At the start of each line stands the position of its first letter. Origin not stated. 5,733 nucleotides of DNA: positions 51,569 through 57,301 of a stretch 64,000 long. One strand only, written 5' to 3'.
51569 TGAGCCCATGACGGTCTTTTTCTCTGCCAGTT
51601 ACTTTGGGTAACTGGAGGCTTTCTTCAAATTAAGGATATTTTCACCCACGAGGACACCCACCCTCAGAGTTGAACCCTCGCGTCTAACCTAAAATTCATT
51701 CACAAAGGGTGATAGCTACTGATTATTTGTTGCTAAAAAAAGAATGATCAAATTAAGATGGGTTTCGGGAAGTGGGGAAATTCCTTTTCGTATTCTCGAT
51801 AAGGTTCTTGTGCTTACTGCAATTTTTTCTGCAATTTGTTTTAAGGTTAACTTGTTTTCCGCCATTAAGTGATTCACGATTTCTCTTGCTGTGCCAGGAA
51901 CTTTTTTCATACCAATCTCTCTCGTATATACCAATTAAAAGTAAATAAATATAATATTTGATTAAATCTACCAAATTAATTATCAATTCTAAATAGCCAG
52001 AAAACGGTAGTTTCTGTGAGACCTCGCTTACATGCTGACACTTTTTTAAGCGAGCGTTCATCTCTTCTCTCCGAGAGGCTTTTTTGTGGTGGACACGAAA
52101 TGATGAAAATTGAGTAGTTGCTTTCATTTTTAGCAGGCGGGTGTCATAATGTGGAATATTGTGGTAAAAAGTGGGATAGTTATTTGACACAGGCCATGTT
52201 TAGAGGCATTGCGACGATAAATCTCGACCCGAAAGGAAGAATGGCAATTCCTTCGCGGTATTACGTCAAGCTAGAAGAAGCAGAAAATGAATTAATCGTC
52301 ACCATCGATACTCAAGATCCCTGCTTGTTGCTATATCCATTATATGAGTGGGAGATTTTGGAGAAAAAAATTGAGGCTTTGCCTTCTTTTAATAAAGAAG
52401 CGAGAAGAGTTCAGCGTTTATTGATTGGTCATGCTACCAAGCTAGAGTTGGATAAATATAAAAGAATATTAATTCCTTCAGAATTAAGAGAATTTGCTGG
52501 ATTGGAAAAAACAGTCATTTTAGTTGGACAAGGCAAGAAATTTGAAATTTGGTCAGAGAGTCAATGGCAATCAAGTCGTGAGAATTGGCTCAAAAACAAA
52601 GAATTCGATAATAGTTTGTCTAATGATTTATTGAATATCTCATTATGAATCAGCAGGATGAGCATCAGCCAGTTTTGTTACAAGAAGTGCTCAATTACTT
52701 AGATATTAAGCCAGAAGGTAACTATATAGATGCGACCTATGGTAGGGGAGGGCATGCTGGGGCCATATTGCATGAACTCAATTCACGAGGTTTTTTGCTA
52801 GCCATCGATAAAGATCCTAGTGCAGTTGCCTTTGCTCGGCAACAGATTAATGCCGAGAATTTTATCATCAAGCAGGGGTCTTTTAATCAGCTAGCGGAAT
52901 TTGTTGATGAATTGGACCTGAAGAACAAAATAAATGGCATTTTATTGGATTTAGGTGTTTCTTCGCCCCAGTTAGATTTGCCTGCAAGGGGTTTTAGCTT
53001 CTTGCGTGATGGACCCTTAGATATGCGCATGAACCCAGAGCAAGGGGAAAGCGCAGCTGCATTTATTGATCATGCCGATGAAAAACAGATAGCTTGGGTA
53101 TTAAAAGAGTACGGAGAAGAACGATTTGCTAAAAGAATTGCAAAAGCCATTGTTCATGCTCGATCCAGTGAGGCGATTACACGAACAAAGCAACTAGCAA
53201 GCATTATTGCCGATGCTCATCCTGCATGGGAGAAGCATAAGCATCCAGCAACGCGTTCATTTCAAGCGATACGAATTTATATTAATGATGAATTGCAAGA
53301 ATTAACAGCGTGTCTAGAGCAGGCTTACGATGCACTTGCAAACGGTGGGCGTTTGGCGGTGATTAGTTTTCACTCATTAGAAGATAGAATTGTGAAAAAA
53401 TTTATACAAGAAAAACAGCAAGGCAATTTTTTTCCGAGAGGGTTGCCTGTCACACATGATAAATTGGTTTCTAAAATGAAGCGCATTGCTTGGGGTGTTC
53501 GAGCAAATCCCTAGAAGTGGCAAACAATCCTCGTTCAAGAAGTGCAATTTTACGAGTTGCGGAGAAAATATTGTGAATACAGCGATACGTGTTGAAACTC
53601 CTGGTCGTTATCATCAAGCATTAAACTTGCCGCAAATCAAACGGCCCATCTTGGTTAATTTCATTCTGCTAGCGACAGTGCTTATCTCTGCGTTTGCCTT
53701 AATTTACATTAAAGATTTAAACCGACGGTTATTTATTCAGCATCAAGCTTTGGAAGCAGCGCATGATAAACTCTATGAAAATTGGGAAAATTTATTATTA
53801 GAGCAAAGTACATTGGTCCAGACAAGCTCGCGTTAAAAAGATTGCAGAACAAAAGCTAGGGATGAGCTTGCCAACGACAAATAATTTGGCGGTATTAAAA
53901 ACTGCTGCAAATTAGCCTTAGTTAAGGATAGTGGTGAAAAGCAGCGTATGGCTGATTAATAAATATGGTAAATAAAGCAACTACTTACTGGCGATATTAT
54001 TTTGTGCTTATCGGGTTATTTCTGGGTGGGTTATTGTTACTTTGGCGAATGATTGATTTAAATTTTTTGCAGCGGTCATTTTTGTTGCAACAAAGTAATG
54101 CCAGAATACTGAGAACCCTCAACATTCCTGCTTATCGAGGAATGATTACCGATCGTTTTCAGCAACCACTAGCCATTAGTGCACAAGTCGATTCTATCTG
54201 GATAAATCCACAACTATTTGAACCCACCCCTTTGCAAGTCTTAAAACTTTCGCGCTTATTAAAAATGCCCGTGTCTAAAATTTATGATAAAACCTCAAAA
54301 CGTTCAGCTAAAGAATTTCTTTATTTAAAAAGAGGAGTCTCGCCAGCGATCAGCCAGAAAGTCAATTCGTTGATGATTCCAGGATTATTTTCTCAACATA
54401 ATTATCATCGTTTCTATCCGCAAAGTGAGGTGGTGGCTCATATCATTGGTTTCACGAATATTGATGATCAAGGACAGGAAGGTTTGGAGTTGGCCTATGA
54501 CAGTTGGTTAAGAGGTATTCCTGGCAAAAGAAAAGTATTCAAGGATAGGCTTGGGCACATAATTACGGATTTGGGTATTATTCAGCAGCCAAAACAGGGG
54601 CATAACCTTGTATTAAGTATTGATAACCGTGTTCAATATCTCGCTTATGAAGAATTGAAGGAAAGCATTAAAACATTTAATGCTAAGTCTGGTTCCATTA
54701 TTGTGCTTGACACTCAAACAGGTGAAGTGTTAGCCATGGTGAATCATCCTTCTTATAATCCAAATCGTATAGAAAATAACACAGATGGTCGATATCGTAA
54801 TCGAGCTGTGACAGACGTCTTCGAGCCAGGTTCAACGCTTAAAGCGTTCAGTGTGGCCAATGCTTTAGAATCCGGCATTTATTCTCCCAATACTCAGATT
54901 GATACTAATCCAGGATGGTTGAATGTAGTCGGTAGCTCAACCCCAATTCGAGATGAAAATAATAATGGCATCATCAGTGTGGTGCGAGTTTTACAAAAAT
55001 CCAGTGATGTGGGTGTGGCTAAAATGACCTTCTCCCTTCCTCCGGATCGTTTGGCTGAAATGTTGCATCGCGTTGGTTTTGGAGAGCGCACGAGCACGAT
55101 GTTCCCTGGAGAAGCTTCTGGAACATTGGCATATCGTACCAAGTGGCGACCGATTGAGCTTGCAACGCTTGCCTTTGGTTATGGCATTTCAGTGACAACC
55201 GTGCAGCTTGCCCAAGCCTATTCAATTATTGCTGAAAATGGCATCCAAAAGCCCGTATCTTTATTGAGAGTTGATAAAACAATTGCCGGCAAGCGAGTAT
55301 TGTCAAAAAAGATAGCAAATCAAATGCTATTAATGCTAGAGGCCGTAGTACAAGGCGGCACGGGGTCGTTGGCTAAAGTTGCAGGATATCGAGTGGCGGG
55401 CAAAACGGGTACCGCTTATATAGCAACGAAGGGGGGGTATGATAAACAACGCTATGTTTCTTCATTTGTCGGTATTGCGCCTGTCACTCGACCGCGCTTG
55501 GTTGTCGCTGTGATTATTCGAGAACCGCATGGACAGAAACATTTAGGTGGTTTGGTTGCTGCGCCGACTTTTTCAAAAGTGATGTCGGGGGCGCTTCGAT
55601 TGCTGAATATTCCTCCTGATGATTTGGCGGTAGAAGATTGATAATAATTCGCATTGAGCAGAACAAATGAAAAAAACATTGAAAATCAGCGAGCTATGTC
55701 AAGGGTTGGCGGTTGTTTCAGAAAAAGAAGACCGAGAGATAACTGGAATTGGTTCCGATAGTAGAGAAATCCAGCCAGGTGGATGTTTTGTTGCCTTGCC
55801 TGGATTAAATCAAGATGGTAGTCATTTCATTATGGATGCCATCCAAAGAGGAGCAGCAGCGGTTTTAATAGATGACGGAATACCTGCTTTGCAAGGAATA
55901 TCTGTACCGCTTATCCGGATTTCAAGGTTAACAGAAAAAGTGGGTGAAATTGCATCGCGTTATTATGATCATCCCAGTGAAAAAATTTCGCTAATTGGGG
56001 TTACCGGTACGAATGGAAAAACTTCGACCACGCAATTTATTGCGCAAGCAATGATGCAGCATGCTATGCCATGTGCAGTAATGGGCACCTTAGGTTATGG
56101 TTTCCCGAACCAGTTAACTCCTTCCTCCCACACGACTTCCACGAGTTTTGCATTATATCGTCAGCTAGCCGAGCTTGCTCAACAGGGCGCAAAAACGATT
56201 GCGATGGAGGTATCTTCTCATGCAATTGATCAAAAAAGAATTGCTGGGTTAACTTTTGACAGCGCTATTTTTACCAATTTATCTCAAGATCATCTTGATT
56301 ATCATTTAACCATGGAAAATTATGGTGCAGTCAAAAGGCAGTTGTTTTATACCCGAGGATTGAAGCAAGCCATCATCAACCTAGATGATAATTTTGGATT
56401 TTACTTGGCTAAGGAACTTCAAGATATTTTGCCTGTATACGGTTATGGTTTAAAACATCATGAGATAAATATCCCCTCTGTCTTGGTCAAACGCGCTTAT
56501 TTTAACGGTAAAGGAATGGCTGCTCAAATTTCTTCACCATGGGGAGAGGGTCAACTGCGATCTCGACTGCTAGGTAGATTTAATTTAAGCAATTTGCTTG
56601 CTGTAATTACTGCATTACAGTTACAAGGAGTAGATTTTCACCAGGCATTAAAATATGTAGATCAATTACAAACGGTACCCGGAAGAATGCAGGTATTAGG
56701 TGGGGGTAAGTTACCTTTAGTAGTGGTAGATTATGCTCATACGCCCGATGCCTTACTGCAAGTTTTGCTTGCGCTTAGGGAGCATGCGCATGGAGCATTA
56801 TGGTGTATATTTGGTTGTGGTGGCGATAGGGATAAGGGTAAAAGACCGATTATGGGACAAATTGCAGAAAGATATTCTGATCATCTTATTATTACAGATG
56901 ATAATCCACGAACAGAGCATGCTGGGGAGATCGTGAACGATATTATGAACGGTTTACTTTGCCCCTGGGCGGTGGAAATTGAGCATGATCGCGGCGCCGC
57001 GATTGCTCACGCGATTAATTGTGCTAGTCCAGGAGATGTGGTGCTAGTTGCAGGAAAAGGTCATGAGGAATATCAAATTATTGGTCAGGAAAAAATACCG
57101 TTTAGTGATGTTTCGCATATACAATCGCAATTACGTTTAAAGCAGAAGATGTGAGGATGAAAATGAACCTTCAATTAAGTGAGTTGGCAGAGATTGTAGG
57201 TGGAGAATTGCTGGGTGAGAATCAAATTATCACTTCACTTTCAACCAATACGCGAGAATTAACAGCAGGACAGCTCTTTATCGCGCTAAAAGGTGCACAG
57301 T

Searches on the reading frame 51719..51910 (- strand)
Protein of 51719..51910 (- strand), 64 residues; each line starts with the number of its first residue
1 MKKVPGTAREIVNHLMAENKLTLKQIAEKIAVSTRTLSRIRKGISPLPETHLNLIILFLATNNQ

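Call 37: search_protein_families(library=pfam, proteins=[window:51719-51910:-], max_evalue=0.1)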
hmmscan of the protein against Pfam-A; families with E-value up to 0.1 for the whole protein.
seq(64 aa): 19 families
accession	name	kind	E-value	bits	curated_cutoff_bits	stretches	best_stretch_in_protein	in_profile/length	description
PF01381.28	HTH_3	-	8.4e-05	23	23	1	17-50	6-39/55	Helix-turn-helix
PF13412.12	HTH_24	-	0.00015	21.7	21.9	1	7-40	4-37/48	Winged helix-turn-helix DNA-binding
PF08279.18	HTH_11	-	0.00021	21.5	25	1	9-39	3-34/55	HTH domain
PF13384.12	HTH_23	-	0.00052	20.2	24.6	1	16-42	13-39/50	Homeodomain-like domain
PF05043.19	Mga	-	0.0021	19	21.1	1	10-47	20-57/87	Mga helix-turn-helix domain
PF13443.12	HTH_26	-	0.0022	18.6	22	1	14-52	4-43/63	Cro/C1-type HTH DNA-binding domain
PF01371.25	Trp_repressor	-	0.0027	18.2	27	1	10-50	40-79/88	Trp repressor protein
PF08221.17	HTH_9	-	0.0032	18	23.4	1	7-34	14-41/62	RNA polymerase III subunit RPC82 helix-turn-helix domain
PF20892.2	SidC_lipid-bd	-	0.0049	17.3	27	1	12-45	57-90/127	SidC, lipid-binding domain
PF04545.22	Sigma70_r4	-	0.0082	16.1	24.1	1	9-41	10-41/50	Sigma-70, region 4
PF13404.12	HTH_AsnC-type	-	0.0086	16.3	27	1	9-38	6-35/42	AsnC-type helix-turn-helix domain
PF13560.12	HTH_31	-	0.016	15.9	27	1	14-49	8-43/64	Helix-turn-helix domain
PF20432.4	Xre-like-HTH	-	0.025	15.3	25.8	1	11-46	14-49/63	Antitoxin Xre-like helix-turn-helix domain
PF13518.12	HTH_28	-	0.027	15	25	1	10-42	4-34/52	Helix-turn-helix domain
PF12844.13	HTH_19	-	0.041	14.2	30.2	1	18-48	10-39/64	Helix-turn-helix domain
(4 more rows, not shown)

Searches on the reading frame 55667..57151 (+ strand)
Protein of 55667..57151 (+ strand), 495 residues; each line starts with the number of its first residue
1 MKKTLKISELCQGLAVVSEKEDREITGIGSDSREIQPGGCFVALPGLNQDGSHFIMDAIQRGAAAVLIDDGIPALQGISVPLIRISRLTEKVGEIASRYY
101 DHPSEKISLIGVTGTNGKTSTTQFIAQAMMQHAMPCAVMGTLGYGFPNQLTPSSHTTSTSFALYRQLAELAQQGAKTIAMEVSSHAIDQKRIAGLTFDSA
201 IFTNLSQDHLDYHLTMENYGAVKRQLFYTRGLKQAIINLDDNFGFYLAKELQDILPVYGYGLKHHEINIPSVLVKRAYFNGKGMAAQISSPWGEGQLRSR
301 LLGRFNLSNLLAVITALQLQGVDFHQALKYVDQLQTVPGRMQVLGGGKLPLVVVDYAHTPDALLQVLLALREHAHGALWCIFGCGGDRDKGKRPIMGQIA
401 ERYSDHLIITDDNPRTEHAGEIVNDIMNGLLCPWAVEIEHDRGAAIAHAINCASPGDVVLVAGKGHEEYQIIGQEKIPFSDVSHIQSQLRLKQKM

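Call 32: find_related_loci(query=window:55667-57151:+, collection=genome_contigs, flank=1000)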
Query window:55667-57151:+ (495 aa) in genome_contigs; peptide patterns used: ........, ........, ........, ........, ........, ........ (x = any residue, [..] = any of these).
599 stretches matched a pattern (row limit reached: there are more); 573 encode a relative of the query (tblastn E <= 1e-3); the best 80 are kept; 80 distinct loci.
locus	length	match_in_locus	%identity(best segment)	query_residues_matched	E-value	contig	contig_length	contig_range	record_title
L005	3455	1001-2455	54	1-481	3e-173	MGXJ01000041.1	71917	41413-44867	MAG: Gammaproteobacteria bacterium RBG_16_37_9 RBG_16_scaffold_347, whole genome shotgun sequence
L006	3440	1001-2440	50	5-481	1e-161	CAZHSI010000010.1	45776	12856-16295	MAG TPA_asm: uncultured Coxiellaceae bacterium isolate SRP216815_co1_219 genome assembly, contig: NODE_846_length_45776_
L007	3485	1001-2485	50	1-492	3e-159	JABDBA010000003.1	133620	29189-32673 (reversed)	MAG: Gammaproteobacteria bacterium isolate BWMinControl_Nextera7_MAG1 3300020737.a:Ga0206983_103, whole genome shotgun s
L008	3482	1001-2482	46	5-490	1e-145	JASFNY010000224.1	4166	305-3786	MAG: Thiohalophilus sp. isolate D0819M02metaG_Bin_199 D0819M02metaG_FD_scaffold_13470_c1, whole genome shotgun sequence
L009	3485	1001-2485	46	6-490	1e-140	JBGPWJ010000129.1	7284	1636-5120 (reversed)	MAG: Gammaproteobacteria bacterium isolate OBJ1_062018_090_67 k141_720005_length_7284_cov_15.8846, whole genome shotgun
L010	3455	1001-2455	45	7-481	2e-138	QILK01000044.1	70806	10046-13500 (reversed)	MAG: Gammaproteobacteria bacterium isolate SZUA-21 Ga0063293_10000898, whole genome shotgun sequence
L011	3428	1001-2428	48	5-481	8e-137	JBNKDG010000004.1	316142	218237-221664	MAG: Thiohalomonadaceae bacterium isolate F1.bin.6.strict NODE_4_length_316142_cov_14.149591, whole genome shotgun seque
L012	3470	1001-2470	46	5-490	1e-139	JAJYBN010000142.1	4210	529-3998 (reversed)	MAG: Proteobacteria bacterium isolate BP8.bin89 NODE_45003_length_4210_cov_0.891746, whole genome shotgun sequence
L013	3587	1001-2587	44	25-494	2e-132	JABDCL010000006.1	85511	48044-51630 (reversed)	MAG: Gammaproteobacteria bacterium isolate BWMinControl_Nextera25_MAG1 3300020824.a:Ga0207001_1006, whole genome shotgun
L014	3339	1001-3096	46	21-490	3e-133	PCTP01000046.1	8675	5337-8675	MAG: Gammaproteobacteria bacterium CG22_combo_CG10-13_8_21_14_all_40_8 CG22_scaffold_5390_c, whole genome shotgun sequen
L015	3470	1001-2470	46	5-489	8e-132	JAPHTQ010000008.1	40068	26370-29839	MAG: Gammaproteobacteria bacterium isolate N2M-Bin_1 c_000000337691, whole genome shotgun sequence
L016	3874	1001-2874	44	1-492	1e-130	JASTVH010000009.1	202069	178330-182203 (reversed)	Marinobacteraceae bacterium S3BR75-40.1 NODE_9_length_202069_cov_39.612681, whole genome shotgun sequence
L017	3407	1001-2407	45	25-485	2e-130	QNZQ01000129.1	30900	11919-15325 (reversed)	MAG: Gammaproteobacteria bacterium isolate MAG 60 Ga0226836_10000169, whole genome shotgun sequence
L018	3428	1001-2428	47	5-481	6e-130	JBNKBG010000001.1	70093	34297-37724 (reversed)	MAG: Thiohalomonadaceae bacterium isolate F2.bin.13.strict NODE_1_length_70093_cov_11.344593, whole genome shotgun seque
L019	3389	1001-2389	45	31-482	6e-130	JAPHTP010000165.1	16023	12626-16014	MAG: Kangiellaceae bacterium isolate N1M-Bin_9 c_000000634651, whole genome shotgun sequence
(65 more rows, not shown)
